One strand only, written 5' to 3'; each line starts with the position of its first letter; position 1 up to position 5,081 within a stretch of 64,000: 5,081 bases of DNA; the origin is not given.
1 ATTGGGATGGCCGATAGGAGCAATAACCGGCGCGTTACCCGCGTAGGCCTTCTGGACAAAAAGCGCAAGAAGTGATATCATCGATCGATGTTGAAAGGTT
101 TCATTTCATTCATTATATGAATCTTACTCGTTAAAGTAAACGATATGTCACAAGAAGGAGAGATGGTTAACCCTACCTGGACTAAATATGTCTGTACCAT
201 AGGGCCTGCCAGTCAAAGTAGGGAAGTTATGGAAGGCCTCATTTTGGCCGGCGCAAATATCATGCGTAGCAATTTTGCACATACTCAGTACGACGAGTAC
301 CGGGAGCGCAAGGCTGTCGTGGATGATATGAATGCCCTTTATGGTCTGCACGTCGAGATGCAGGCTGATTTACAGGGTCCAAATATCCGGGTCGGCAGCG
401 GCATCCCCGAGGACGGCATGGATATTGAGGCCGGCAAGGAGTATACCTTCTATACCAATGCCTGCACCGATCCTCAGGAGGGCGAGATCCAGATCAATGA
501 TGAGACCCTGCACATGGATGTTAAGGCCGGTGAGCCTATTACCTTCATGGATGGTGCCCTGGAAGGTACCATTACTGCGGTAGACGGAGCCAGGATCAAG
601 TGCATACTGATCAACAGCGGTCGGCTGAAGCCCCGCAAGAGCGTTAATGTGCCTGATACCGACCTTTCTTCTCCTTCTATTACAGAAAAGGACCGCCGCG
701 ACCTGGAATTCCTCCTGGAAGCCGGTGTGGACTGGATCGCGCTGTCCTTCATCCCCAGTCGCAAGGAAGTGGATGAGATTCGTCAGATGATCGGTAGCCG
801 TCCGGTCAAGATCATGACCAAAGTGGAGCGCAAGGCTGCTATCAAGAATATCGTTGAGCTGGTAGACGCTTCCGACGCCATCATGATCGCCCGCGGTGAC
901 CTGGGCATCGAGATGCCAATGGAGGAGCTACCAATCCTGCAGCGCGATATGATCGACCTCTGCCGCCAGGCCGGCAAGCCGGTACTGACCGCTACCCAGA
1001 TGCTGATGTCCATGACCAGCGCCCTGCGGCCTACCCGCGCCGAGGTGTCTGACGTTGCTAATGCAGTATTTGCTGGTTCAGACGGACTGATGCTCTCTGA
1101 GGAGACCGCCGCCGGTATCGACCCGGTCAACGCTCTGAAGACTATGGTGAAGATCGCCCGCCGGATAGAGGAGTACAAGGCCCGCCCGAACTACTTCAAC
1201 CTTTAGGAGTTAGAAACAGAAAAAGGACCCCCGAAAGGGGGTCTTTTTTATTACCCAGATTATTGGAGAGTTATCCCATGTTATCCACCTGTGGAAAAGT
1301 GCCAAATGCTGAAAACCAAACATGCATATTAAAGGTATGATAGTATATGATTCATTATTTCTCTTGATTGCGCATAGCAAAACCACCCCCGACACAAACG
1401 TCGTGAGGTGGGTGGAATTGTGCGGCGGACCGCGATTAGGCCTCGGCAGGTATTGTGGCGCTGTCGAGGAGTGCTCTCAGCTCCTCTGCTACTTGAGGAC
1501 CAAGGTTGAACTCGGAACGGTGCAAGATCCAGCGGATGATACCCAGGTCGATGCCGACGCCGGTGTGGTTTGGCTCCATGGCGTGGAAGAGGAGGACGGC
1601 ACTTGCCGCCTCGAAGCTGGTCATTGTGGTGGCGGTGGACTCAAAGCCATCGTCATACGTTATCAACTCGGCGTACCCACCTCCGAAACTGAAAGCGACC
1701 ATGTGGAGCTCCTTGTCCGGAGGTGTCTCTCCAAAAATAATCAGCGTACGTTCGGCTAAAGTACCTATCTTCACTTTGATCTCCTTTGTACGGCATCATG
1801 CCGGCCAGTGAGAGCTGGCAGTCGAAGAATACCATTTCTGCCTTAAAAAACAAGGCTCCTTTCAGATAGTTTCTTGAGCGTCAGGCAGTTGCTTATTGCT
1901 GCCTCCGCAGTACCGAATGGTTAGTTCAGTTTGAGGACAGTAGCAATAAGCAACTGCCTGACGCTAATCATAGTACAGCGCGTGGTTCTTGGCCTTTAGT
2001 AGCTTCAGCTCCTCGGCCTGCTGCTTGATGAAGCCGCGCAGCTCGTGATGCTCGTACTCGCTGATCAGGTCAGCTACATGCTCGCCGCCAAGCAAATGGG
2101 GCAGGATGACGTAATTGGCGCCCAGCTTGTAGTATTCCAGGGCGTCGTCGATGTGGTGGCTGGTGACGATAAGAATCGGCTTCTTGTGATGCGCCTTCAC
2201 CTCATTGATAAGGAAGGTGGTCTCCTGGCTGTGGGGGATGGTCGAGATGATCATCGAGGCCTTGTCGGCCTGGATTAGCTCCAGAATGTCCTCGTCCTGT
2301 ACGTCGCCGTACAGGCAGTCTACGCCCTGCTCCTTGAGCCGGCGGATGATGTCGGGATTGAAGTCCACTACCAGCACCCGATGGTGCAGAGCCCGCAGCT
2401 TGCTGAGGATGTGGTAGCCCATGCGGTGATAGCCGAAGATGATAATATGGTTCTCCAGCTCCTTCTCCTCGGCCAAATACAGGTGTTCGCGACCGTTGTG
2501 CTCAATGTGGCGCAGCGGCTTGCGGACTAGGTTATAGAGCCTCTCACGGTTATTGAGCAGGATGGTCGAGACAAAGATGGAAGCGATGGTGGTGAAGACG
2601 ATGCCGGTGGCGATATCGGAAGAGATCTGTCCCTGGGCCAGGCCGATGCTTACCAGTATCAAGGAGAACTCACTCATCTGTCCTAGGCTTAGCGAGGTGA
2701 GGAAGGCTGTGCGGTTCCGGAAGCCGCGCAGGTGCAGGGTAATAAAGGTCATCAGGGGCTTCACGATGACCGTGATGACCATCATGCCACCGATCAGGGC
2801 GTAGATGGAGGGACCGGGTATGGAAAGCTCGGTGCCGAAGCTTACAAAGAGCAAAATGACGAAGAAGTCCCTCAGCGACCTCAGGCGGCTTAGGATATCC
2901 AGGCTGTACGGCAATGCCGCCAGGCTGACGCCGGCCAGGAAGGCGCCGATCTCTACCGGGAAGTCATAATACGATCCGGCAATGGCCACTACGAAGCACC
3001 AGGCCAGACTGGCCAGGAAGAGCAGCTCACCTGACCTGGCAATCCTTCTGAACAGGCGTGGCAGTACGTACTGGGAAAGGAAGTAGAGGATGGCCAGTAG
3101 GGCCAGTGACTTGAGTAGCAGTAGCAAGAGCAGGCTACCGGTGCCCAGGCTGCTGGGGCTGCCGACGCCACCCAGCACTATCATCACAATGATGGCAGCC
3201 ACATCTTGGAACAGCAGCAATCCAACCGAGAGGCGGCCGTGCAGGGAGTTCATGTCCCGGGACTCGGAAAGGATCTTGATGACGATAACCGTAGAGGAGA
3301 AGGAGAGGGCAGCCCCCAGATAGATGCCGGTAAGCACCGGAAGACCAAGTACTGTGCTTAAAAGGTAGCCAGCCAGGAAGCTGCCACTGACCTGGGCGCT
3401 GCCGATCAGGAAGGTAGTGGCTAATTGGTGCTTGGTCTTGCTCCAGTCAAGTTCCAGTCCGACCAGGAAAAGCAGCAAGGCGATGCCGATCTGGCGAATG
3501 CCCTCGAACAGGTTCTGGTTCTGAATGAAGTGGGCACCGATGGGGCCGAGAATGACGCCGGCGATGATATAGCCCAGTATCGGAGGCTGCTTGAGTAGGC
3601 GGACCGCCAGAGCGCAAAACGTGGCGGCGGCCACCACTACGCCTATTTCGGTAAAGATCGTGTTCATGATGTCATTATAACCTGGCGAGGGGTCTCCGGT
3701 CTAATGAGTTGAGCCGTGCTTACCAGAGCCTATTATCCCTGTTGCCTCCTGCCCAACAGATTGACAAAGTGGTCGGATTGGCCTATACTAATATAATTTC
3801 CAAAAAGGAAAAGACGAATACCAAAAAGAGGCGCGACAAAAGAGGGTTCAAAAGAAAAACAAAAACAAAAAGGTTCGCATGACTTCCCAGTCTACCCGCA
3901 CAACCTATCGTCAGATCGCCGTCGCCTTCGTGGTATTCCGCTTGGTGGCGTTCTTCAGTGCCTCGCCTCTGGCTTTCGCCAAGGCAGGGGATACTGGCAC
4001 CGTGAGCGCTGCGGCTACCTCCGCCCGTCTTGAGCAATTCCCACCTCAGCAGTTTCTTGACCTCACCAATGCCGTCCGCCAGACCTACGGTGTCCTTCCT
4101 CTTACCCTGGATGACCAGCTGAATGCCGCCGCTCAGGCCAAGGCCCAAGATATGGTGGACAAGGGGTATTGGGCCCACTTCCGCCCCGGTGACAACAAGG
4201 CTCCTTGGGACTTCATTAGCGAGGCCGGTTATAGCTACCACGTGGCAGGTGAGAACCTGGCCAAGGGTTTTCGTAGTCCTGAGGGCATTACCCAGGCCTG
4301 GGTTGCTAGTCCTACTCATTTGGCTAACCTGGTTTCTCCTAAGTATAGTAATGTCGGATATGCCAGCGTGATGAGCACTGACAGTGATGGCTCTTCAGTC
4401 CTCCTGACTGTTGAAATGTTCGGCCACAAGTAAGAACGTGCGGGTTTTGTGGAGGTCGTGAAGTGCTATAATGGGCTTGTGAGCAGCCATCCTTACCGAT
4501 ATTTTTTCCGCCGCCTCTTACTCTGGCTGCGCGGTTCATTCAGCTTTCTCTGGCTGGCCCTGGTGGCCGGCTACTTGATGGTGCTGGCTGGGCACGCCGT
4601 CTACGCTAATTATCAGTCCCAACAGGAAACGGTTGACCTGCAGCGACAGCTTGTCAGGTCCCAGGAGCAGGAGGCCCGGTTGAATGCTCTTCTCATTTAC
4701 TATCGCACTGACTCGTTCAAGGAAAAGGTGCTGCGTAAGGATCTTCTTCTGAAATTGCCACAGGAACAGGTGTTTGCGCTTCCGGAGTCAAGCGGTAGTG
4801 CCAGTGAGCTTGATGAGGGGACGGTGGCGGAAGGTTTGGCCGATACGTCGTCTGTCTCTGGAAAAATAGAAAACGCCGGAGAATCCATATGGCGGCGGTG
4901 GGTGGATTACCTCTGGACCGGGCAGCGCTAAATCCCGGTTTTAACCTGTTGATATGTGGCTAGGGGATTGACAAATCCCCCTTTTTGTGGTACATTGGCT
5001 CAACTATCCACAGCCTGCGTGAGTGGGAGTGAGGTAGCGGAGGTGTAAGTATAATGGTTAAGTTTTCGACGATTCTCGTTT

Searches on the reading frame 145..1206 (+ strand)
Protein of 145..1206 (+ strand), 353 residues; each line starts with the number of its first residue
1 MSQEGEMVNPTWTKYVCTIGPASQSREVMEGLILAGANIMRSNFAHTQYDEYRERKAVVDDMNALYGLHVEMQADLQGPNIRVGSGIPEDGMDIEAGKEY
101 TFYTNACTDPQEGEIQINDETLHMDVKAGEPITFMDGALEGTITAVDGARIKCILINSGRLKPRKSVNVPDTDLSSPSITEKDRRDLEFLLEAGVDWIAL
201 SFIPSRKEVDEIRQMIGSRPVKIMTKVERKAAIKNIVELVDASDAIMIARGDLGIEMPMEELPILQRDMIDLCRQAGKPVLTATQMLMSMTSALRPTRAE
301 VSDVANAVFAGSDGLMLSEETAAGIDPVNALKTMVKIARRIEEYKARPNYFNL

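Call 8: search_protein_families(library=pfam, proteins=[window:145-1206:+], max_evalue=0.001)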
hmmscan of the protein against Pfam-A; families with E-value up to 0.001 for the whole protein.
window:145-1206:+ (353 aa): 1 family
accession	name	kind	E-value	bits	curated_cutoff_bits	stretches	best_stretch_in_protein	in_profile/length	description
PF00224.27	PK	-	3.6e-92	309.4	30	1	13-330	4-327/328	Pyruvate kinase, barrel domain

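Call 56: find_encoding_contigs(protein=window:163-1206:+, flank=10000, max_places=2)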
Protein window:163-1206:+ (347 aa): 2 contigs read that carry it; 2 places shown.
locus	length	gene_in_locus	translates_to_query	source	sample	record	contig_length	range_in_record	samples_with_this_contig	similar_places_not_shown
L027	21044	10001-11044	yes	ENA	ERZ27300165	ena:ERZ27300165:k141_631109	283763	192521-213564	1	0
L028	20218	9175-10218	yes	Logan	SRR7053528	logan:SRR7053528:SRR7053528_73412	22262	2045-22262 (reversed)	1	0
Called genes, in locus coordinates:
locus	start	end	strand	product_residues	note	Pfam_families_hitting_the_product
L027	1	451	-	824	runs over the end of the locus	PF13493:DUF4118, PF13426:PAS_9 (weak), PF08447:PAS_3 (weak), PF00989:PAS, PF08448:PAS_4 (weak), PF13426:PAS_9, PF00990:GGDEF, PF00563:EAL, +1 more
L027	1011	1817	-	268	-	PF03372:Exo_endo_phos (weak)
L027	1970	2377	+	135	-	PF24963:DUF7768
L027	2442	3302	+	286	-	PF10672:Methyltrans_SAM, PF03602:Cons_hypoth95 (weak)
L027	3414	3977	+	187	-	-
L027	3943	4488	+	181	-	-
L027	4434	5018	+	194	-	PF01965:DJ-1_PfpI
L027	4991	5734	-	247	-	PF07685:GATase_3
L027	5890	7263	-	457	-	PF08245:Mur_ligase_M, PF08353:MurT_C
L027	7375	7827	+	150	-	PF00076:RRM_1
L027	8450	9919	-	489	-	PF18895:T4SS_pilin, PF13620:CarboxypepD_reg (weak)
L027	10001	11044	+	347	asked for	PF00224:PK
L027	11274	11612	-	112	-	-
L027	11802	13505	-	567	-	PF00999:Na_H_Exchanger, PF02254:TrkA_N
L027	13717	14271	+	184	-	PF00188:CAP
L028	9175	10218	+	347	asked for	PF00224:PK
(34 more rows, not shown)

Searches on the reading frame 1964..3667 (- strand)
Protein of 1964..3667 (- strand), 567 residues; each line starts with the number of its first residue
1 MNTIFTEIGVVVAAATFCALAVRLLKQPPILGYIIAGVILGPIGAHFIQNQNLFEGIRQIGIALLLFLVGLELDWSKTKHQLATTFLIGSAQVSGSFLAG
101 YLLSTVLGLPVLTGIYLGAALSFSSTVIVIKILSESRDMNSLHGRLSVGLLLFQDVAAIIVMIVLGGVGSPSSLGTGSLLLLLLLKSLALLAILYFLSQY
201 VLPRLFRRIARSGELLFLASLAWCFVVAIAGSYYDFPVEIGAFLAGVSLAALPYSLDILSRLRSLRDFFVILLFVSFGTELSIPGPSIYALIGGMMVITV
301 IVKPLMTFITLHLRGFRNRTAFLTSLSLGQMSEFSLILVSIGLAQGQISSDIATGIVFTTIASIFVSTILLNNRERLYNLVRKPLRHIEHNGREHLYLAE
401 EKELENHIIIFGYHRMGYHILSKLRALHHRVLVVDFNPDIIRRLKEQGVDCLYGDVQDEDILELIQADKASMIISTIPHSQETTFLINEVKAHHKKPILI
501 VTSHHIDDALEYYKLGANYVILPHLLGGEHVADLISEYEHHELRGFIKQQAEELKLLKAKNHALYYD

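Call 8: search_protein_families(library=pfam, proteins=[window:1964-3667:-], max_evalue=0.001)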
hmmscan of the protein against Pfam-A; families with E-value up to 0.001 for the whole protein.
window:1964-3667:- (567 aa): 2 families
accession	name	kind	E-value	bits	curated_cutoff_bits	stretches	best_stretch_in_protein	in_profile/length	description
PF00999.27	Na_H_Exchanger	-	3.8e-55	187.7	26.2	1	13-370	2-368/375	Sodium/hydrogen exchanger, transmembrane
PF02254.24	TrkA_N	-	7.8e-23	81.4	23.8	1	408-523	1-116/116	TrkA-N domain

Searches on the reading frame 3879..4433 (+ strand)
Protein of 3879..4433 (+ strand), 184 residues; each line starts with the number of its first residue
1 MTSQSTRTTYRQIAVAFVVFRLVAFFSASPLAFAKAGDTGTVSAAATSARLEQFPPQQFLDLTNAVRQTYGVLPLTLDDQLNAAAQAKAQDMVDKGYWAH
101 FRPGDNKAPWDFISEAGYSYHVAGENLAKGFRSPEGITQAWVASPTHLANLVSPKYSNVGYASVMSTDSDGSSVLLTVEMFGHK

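Call 8: search_protein_families(library=pfam, proteins=[window:3879-4433:+], max_evalue=0.001)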
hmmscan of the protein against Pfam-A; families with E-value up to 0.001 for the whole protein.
window:3879-4433:+ (184 aa): 1 family
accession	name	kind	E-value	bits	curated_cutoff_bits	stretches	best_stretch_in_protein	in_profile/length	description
PF00188.32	CAP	-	9.5e-19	68.8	21.1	1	60-171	1-110/117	Cysteine-rich secretory protein family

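Call 81: search_protein_families(library=ncbifam, proteins=[window:3879-4433:+], max_evalue=0.001)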
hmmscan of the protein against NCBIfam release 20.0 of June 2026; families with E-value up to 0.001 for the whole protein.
window:3879-4433:+ (184 aa): 2 families
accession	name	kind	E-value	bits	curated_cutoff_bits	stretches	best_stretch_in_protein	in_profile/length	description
TIGR02909.1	spore_YkwD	subfamily_domain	1.3e-26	93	171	1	57-169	6-117/127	uncharacterized protein, YkwD family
NF052539.1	DivAsocLipDalA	equivalog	3.2e-16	59.6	200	1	45-163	37-154/169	divisome-associated lipoprotein DalA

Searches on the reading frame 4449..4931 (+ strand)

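Call 8: search_protein_families(library=pfam, proteins=[window:4449-4931:+], max_evalue=0.001)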
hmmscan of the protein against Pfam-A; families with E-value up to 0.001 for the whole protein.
window:4449-4931:+ (160 aa): 1 family
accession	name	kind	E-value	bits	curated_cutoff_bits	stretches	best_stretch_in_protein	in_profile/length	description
PF04977.20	DivIC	-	1.4e-06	28.5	28.9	1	36-113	1-79/80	Septum formation initiator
